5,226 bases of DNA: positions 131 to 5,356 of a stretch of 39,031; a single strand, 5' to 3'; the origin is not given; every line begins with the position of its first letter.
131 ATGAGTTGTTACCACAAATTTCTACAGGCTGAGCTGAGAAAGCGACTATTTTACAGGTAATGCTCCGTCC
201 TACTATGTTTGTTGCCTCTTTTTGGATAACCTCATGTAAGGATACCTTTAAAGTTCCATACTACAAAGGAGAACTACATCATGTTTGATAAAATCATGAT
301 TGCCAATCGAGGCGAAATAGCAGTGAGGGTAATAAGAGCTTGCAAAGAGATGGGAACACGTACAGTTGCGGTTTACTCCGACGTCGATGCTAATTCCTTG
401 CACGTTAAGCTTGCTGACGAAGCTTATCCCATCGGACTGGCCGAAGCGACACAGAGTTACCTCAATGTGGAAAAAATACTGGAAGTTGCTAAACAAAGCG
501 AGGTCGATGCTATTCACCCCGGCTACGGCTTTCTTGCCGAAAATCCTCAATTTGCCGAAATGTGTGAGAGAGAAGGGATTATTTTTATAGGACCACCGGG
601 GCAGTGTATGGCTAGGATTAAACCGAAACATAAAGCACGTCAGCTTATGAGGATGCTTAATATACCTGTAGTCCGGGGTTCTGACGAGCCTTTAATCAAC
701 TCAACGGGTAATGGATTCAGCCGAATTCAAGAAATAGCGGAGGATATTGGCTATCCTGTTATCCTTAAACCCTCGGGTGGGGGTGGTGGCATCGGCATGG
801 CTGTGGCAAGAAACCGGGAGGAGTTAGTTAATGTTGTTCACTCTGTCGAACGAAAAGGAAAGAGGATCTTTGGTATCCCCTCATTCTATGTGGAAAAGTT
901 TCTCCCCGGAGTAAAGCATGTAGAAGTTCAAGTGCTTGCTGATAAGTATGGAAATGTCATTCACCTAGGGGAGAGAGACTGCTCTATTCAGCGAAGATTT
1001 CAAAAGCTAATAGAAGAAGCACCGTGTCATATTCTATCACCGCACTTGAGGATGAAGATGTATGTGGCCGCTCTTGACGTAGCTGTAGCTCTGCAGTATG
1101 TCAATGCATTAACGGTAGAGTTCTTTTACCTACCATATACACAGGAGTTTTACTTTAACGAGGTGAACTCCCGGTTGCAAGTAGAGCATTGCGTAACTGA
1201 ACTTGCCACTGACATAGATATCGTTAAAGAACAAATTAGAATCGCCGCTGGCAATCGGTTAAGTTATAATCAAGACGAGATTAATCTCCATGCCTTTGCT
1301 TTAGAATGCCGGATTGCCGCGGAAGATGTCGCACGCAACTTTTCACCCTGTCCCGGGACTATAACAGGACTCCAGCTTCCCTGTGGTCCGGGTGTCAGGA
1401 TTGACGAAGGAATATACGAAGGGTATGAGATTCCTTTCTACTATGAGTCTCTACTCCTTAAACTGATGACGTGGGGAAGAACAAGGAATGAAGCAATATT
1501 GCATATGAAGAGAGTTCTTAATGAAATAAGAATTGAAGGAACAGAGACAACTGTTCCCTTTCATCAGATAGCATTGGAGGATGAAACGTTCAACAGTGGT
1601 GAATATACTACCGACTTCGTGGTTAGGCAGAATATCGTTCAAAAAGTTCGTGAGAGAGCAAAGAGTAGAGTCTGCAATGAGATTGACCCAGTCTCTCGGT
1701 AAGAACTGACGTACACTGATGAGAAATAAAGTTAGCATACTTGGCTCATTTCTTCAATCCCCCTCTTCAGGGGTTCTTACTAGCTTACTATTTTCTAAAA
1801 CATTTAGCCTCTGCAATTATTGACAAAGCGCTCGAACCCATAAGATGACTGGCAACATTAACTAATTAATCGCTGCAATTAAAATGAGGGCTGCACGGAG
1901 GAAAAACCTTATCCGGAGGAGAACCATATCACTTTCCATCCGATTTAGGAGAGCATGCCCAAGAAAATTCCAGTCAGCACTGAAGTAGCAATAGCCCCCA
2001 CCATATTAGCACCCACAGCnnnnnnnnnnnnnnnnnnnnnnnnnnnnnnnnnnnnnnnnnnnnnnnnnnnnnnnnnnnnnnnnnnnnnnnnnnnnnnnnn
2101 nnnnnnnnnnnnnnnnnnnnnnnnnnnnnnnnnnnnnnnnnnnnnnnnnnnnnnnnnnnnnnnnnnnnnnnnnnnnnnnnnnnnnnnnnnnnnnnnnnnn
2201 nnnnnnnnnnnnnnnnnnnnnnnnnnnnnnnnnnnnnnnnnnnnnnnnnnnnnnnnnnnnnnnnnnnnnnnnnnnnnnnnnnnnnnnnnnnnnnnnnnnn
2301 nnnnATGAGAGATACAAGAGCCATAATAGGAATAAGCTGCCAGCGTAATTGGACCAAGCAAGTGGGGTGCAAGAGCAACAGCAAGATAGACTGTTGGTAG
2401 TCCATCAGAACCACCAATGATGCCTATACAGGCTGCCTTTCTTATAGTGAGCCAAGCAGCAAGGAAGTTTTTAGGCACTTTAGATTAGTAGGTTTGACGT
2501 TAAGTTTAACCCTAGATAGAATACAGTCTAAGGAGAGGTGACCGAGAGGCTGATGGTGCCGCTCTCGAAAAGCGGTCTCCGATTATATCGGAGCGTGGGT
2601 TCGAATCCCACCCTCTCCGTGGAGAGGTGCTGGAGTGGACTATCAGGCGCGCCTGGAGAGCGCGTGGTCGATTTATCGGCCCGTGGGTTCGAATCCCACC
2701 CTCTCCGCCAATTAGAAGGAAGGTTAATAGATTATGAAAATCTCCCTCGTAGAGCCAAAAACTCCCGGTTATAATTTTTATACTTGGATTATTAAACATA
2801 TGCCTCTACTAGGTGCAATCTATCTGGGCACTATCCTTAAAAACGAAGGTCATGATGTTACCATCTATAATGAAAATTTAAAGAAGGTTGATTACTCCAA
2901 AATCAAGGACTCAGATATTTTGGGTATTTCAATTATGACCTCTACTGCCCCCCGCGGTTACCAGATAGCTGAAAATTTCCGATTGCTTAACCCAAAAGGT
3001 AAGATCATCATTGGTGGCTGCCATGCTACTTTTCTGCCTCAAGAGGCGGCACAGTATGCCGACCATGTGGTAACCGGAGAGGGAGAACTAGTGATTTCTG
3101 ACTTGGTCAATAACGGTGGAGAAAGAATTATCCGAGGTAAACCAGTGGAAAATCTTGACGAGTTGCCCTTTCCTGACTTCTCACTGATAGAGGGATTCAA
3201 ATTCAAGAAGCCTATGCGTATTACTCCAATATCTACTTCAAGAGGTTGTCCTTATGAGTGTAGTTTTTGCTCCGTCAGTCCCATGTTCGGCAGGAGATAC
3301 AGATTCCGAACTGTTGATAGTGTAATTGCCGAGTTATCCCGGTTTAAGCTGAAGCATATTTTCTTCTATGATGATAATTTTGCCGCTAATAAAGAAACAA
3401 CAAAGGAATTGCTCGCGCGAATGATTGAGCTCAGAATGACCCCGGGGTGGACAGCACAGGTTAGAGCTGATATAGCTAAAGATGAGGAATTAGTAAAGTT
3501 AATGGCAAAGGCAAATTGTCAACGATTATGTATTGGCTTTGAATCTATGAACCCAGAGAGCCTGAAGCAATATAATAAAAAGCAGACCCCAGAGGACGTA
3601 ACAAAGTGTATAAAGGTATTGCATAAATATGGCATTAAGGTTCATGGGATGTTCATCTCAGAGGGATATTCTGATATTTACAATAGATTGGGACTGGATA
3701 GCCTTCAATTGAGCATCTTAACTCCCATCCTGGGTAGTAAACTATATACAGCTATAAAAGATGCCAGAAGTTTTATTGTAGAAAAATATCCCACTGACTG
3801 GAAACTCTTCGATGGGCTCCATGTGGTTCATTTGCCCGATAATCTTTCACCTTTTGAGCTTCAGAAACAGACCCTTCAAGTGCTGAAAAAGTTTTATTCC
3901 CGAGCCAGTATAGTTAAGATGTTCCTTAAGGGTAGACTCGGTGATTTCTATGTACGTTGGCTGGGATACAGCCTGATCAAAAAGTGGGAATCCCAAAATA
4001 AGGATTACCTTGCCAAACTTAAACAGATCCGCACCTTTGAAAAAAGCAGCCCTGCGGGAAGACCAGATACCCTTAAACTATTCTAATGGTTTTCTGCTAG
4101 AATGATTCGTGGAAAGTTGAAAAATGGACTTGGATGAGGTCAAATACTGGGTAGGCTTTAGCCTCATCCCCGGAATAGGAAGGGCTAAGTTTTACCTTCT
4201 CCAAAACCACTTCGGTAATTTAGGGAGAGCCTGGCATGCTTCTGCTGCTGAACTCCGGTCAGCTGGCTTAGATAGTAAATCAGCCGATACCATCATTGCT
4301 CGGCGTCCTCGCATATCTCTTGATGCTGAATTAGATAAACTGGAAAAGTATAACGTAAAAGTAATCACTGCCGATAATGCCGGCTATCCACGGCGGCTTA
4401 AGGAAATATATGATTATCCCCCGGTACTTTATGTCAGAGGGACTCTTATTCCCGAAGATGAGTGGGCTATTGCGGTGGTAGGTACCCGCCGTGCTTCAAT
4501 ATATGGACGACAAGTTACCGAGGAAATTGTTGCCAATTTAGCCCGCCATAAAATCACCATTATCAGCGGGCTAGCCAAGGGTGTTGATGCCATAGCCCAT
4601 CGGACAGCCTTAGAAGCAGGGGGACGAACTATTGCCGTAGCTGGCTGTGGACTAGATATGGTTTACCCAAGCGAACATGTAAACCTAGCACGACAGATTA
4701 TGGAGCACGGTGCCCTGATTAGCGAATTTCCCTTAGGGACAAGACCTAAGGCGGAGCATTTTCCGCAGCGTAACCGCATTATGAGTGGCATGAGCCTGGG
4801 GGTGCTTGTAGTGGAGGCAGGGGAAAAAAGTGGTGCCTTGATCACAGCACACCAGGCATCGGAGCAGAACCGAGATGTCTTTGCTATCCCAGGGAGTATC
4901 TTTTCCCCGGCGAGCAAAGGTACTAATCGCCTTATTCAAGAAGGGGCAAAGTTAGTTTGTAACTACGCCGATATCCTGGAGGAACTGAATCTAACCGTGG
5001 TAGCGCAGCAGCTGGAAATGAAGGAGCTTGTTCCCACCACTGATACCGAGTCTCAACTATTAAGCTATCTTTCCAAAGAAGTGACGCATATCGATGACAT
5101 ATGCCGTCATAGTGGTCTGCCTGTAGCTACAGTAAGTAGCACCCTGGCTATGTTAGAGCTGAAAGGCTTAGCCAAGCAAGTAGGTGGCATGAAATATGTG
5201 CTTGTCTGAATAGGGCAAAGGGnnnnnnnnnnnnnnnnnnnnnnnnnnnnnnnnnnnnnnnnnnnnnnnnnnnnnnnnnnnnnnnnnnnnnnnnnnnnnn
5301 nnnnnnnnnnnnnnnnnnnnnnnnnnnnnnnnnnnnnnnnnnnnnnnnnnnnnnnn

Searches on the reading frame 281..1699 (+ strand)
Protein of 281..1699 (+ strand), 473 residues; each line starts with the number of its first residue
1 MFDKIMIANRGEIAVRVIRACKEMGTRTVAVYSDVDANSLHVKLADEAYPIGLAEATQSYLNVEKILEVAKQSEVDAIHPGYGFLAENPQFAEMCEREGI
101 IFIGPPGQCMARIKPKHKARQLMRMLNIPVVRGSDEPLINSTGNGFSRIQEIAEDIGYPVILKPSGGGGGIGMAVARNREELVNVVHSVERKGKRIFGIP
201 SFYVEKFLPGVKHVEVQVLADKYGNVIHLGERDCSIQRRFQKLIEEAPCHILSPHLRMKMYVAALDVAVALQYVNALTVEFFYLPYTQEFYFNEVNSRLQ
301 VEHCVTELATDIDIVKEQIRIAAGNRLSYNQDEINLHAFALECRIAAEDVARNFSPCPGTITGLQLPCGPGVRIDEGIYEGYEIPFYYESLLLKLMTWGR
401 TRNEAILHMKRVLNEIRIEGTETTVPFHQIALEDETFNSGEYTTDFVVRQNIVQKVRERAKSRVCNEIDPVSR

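Call 22: search_protein_families(library=pfam, proteins=[window:281-1699:+], max_evalue=0.0001)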
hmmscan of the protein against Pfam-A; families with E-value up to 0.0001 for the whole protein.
window:281-1699:+ (473 aa): 5 families
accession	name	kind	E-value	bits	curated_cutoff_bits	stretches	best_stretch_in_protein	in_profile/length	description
PF02786.22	CPSase_L_D2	-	4.4e-64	216.3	19.8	1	116-328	2-209/211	Carbamoyl-phosphate synthase L chain, ATP binding domain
PF00289.28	Biotin_carb_N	-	5e-48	162.6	25.5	1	1-110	1-110/110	Biotin carboxylase, N-terminal domain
PF02785.25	Biotin_carb_C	-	2.8e-34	117.9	32.4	1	342-447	1-106/108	Biotin carboxylase C-terminal domain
PF07478.18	Dala_Dala_lig_C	-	4.1e-09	36.7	24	1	148-297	27-174/204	D-ala D-ala ligase C-terminus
PF02222.28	ATP-grasp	-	4.2e-08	33.5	27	1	148-298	21-162/179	ATP-grasp domain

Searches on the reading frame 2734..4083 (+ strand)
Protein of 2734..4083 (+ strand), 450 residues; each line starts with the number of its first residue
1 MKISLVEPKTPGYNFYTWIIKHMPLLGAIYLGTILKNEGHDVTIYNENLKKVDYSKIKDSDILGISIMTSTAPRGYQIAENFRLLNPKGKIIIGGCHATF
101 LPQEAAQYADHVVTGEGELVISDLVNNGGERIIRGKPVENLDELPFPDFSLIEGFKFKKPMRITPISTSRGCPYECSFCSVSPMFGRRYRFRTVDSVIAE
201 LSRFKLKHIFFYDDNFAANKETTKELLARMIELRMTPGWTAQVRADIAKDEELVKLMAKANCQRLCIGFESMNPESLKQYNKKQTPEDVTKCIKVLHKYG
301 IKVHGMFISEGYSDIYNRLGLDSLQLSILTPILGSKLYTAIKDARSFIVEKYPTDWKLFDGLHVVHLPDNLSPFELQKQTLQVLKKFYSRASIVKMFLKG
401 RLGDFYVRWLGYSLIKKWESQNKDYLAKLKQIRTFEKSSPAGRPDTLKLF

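Call 22: search_protein_families(library=pfam, proteins=[window:2734-4083:+], max_evalue=0.0001)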
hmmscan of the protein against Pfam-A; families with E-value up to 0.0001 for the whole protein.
window:2734-4083:+ (450 aa): 2 families
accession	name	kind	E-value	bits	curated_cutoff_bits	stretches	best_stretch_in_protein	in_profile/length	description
PF04055.27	Radical_SAM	-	1.1e-21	78.2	29.5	1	166-313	1-155/166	Radical SAM superfamily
PF02310.24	B12-binding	-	2.2e-13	50.6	32.1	1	25-124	14-120/121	B12 binding domain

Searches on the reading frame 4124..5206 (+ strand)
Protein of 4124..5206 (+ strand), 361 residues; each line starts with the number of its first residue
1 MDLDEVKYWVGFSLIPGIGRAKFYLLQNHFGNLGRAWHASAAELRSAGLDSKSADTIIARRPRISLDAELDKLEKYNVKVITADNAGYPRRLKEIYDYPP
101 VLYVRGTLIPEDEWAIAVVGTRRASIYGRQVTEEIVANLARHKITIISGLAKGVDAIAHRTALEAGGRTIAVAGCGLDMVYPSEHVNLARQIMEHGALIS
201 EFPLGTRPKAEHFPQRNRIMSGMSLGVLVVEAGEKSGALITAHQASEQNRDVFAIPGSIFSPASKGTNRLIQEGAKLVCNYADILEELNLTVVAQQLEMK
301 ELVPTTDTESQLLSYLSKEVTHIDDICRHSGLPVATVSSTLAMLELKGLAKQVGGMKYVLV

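Call 22: search_protein_families(library=pfam, proteins=[window:4124-5206:+], max_evalue=0.0001)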
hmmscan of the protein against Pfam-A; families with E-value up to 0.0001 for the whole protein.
window:4124-5206:+ (361 aa): 2 families
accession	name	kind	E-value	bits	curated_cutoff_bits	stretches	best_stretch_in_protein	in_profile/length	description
PF02481.21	DNA_processg_A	-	1.3e-81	273.2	29.6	1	73-279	2-211/212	DNA recombination-mediator protein A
PF17782.7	DprA_WH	-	3.1e-16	59.6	22.9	1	303-355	8-60/61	DprA winged helix domain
